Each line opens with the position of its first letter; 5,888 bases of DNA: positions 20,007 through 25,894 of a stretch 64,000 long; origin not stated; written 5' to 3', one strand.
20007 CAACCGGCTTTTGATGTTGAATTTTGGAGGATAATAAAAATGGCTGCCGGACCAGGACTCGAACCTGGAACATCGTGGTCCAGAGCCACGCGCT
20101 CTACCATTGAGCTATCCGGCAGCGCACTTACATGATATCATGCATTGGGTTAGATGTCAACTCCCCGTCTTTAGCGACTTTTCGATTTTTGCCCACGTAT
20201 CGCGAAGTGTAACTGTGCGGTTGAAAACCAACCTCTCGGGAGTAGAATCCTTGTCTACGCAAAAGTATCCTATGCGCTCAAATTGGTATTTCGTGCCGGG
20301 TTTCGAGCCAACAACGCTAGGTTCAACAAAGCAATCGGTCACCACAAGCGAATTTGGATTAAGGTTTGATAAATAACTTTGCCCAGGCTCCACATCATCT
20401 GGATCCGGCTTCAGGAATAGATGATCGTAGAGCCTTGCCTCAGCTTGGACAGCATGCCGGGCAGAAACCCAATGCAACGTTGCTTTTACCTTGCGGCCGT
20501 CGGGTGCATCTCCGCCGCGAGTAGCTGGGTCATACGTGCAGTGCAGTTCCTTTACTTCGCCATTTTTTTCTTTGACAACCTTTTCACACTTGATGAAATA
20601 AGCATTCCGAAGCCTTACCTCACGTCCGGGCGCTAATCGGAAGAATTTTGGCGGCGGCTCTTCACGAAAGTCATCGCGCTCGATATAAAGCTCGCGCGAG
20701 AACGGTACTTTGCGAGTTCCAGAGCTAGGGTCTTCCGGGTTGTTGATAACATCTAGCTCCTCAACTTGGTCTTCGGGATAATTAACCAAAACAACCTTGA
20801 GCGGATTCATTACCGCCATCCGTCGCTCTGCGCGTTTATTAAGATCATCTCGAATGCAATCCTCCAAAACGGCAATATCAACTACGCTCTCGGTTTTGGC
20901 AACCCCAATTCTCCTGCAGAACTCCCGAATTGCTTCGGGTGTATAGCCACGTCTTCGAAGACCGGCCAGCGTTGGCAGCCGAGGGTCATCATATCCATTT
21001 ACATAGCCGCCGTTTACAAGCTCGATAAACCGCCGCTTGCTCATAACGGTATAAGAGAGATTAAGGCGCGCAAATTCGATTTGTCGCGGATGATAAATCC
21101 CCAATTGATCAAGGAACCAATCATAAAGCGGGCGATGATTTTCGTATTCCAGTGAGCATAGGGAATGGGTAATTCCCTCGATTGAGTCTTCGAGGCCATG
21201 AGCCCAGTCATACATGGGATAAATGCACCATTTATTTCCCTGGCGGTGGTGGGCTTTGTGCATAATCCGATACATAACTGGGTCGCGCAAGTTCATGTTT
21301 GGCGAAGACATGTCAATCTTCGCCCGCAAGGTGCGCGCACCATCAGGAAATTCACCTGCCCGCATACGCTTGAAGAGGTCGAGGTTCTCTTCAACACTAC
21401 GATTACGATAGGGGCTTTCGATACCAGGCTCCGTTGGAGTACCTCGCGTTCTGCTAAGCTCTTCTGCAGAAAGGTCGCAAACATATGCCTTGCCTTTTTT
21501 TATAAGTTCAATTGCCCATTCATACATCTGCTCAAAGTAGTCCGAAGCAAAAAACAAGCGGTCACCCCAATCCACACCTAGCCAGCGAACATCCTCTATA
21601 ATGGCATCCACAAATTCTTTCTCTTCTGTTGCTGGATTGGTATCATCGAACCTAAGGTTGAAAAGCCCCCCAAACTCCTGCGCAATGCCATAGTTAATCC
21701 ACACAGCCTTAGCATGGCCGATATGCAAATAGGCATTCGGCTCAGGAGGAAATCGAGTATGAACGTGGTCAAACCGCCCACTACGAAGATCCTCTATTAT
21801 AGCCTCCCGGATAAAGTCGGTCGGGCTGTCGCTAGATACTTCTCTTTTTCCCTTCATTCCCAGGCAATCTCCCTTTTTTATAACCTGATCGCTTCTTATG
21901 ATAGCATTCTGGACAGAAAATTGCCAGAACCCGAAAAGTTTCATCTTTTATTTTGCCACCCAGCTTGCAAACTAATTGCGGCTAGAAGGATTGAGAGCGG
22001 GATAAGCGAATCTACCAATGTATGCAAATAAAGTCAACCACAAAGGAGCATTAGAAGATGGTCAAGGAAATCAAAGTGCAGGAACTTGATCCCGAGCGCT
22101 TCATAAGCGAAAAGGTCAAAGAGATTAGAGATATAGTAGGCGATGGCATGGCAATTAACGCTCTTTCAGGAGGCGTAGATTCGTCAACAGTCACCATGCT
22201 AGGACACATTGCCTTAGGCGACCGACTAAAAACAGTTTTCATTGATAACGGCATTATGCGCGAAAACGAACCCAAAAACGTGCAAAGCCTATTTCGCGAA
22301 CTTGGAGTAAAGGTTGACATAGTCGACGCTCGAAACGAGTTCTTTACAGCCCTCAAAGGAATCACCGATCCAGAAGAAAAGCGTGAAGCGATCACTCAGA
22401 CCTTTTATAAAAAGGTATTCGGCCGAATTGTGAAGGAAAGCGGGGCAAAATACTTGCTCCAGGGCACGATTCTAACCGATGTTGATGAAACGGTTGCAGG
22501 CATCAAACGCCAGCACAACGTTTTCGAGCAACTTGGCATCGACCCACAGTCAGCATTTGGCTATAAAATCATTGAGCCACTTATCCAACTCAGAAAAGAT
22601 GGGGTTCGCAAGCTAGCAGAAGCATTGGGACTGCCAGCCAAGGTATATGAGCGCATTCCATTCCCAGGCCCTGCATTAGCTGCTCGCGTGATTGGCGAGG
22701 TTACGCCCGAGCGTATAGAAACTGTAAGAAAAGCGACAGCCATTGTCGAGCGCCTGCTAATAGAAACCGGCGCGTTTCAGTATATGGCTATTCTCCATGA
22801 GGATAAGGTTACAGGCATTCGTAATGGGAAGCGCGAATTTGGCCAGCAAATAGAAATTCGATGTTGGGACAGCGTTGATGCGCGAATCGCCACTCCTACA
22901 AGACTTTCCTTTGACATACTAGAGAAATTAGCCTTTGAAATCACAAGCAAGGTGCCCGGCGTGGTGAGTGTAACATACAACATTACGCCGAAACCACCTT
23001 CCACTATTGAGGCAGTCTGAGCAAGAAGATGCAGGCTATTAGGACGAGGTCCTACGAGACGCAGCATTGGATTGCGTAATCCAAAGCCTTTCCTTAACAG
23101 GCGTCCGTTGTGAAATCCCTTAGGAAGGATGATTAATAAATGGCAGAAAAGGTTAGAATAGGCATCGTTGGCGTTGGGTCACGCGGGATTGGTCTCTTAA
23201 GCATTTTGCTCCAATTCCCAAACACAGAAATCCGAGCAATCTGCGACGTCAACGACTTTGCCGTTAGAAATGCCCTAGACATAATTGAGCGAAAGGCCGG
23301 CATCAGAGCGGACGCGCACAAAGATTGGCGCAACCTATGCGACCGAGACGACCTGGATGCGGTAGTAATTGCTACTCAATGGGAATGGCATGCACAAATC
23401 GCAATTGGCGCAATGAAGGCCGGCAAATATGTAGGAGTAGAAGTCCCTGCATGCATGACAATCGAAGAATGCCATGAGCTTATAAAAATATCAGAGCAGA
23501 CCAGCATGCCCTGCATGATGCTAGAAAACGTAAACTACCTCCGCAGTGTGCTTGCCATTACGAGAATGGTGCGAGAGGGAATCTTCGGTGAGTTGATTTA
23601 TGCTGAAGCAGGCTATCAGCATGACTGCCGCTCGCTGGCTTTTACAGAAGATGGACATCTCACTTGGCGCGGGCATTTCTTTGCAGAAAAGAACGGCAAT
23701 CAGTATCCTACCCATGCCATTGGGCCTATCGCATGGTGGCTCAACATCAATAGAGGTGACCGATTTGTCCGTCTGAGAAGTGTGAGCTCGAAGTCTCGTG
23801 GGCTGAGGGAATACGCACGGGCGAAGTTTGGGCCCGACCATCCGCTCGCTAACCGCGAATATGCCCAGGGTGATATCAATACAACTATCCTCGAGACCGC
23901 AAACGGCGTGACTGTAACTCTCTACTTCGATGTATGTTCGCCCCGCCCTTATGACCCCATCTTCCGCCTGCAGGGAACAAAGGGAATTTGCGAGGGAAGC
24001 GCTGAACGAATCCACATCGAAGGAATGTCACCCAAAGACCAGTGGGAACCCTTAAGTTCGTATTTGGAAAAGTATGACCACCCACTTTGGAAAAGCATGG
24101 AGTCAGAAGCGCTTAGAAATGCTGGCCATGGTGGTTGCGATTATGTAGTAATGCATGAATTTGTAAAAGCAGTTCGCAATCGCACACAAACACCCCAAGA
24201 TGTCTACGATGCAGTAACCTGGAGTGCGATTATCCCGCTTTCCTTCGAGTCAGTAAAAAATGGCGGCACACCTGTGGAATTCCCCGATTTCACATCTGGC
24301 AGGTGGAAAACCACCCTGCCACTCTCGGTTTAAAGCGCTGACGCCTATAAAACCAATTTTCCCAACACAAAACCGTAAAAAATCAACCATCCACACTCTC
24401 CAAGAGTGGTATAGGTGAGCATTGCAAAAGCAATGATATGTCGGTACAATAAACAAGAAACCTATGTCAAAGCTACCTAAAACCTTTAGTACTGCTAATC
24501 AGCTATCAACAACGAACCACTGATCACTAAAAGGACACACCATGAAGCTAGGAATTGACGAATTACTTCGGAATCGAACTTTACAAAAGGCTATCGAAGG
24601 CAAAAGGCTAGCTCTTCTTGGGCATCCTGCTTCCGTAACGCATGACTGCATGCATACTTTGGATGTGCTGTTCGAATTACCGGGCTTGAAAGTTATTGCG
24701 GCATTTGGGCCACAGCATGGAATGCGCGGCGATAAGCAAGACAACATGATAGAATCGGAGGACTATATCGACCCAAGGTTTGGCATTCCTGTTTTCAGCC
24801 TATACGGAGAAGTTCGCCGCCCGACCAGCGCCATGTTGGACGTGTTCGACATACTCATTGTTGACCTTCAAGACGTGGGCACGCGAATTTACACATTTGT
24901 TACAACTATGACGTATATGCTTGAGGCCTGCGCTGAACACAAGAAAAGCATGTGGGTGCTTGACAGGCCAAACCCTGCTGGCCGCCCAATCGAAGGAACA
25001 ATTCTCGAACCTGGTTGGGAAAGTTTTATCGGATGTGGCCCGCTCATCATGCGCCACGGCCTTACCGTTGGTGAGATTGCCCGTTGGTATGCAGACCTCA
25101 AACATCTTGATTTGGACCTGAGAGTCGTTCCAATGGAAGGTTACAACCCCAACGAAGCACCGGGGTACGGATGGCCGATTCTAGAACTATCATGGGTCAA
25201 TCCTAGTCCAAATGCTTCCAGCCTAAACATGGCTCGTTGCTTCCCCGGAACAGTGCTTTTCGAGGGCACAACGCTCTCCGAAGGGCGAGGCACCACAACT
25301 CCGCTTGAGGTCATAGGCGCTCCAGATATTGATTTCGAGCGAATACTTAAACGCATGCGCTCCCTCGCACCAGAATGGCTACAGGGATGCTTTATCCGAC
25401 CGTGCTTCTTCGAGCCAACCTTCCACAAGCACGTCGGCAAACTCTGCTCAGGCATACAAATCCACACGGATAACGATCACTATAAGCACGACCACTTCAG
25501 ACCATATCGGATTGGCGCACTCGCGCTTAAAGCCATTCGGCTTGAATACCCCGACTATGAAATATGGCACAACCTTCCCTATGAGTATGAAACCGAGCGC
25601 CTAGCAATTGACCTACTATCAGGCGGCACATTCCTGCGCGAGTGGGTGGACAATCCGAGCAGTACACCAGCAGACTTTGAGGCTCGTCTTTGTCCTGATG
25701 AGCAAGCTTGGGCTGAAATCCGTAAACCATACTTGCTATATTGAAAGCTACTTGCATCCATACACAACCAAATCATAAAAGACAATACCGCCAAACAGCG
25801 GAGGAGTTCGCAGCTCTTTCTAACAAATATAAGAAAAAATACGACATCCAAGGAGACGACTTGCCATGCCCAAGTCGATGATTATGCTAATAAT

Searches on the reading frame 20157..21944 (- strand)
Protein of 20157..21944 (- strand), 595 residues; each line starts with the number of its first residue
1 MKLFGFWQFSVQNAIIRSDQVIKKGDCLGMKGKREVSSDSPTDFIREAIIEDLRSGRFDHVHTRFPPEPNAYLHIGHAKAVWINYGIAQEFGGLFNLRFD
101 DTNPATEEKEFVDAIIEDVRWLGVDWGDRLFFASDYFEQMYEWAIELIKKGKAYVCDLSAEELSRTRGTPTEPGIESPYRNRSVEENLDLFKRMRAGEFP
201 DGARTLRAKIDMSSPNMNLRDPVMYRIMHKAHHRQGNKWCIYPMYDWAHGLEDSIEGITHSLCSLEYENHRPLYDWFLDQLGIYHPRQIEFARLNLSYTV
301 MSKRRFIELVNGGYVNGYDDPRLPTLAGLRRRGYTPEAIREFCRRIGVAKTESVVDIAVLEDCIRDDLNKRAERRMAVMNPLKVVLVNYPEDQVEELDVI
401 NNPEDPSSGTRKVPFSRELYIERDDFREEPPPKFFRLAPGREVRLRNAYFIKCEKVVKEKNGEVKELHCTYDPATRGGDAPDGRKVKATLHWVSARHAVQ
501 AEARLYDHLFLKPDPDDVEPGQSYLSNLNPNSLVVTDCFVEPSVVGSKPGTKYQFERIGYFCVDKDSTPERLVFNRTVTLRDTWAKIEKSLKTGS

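Call 18: search_protein_families(library=pfam, proteins=[window:20157-21944:-], max_evalue=0.0001)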
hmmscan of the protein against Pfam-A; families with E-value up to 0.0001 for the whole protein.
window:20157-21944:- (595 aa): 3 families
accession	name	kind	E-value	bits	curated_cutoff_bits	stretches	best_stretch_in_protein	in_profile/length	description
PF00749.27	tRNA-synt_1c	-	4.3e-103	345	23.4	1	61-369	2-313/314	tRNA synthetases class I (E and Q), catalytic domain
PF03950.23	tRNA-synt_1c_C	-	2.5e-32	111.4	23.9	1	372-472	1-91/91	tRNA synthetases class I (E and Q), anti-codon binding domain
PF20974.2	tRNA-synt_1c_C2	-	8.5e-25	87.7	23.9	1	489-564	1-69/69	tRNA synthetases class I (E and Q), anti-codon binding domain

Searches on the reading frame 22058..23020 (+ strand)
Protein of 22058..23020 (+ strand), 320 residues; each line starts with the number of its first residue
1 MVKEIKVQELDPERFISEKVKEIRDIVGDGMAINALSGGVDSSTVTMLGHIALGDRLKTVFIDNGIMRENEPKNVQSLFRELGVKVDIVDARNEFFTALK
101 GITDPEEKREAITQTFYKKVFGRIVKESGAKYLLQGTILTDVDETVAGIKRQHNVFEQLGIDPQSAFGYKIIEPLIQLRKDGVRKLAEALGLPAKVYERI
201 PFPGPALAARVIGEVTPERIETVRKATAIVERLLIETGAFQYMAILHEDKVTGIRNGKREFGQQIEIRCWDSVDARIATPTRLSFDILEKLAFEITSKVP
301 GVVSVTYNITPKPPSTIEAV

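Call 18: search_protein_families(library=pfam, proteins=[window:22058-23020:+], max_evalue=0.0001)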
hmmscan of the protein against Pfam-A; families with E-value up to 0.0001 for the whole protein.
window:22058-23020:+ (320 aa): 4 families
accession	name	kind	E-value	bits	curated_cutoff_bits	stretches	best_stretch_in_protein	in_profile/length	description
PF00958.27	GMP_synt_C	-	2e-18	66.7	27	1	238-318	11-91/92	GMP synthase C terminal domain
PF02540.23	NAD_synthase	-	9.5e-10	38.4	21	1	30-95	19-85/242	NAD synthase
PF06508.19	QueC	-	3.4e-06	27.2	22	0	32-92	2-61/210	Queuosine biosynthesis protein QueC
PF01171.26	ATP_bind_3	-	6.9e-06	26.4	27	1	34-190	4-159/182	PP-loop family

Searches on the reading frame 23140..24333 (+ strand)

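Call 18: search_protein_families(library=pfam, proteins=[window:23140-24333:+], max_evalue=0.0001)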
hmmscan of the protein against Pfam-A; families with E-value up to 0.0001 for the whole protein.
window:23140-24333:+ (397 aa): 2 families
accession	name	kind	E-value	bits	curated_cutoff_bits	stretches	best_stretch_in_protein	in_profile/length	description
PF21252.2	Glyco_hydro_109_C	-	1.5e-58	197.6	27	1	138-304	1-186/187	Glycosyl hydrolase 109, C-terminal domain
PF01408.29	GFO_IDH_MocA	-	2.2e-13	51.4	24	1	5-126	1-117/120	Oxidoreductase family, NAD-binding Rossmann fold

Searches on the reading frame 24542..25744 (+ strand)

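Call 18: search_protein_families(library=pfam, proteins=[window:24542-25744:+], max_evalue=0.0001)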
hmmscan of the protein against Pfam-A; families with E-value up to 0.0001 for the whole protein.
window:24542-25744:+ (400 aa): 2 families
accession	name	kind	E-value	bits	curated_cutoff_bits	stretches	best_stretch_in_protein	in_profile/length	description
PF07075.17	NamZ_N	-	1.1e-73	247.4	26.9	1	24-228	2-202/203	Exo-beta-N-acetylmuramidase NamZ, N-terminal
PF20732.2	NamZ_C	-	3.4e-43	148.5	25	1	233-400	2-152/152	Exo-beta-N-acetylmuramidase NamZ, C-terminal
